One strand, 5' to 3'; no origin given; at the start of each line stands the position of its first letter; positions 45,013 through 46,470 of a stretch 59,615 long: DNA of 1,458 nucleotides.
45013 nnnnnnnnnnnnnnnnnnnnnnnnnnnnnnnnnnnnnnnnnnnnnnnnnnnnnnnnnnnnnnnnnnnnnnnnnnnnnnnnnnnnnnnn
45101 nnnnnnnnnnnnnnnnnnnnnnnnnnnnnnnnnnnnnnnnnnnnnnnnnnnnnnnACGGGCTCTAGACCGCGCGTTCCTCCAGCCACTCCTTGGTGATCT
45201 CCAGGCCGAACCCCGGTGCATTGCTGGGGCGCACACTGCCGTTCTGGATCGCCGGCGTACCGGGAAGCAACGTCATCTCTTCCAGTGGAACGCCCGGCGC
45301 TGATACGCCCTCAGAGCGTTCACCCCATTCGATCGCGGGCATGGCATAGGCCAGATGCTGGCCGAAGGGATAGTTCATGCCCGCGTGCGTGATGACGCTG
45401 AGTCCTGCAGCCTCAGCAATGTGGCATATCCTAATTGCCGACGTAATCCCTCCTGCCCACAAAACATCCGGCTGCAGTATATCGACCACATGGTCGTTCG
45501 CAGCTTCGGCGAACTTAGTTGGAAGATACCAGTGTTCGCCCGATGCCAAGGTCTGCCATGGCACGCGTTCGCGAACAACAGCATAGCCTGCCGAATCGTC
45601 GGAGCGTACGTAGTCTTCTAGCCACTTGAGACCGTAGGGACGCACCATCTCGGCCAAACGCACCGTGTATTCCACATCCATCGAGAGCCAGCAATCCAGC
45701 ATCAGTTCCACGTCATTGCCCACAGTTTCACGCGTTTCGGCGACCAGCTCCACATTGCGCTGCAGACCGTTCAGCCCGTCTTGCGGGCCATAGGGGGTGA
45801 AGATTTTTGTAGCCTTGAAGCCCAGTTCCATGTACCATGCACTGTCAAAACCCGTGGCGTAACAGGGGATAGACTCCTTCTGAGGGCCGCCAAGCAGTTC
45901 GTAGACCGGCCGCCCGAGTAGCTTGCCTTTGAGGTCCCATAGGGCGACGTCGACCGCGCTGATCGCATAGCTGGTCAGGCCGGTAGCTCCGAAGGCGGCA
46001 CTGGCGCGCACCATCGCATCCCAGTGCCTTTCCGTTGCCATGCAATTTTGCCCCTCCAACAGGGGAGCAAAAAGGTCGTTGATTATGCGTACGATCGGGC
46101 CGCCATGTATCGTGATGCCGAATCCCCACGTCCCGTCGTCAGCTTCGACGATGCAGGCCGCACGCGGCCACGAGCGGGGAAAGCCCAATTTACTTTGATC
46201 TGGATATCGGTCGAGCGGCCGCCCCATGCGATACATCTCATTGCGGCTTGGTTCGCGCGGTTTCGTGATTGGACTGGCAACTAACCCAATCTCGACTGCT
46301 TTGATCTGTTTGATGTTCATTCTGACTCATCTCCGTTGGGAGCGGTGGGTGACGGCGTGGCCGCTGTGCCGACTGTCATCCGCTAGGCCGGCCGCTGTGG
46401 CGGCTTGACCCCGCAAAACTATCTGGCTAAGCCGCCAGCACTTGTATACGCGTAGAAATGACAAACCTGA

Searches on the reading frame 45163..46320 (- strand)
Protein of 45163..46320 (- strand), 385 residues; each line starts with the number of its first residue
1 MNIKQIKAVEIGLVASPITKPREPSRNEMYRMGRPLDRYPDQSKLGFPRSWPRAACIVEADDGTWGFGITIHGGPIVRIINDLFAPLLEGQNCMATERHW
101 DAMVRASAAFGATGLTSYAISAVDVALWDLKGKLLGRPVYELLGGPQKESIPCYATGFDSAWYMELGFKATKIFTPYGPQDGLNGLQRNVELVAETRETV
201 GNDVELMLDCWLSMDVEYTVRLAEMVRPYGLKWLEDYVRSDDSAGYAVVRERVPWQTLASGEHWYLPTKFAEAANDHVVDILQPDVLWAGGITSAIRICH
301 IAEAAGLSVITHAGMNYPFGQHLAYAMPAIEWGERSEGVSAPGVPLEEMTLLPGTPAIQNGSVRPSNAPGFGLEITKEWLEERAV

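Call 33: search_protein_families(library=pfam, max_evalue=0.00001, proteins=[window:45163-46320:-])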
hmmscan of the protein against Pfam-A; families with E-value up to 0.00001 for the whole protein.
window:45163-46320:- (385 aa): 2 families
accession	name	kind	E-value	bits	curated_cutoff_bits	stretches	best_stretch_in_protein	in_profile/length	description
PF13378.12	MR_MLE_C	-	9.7e-42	143.6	29.4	1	164-378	11-218/219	Enolase C-terminal domain-like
PF02746.21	MR_MLE_N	-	2.4e-11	44.3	22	1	58-144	33-117/117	Mandelate racemase / muconate lactonizing enzyme, N-terminal domain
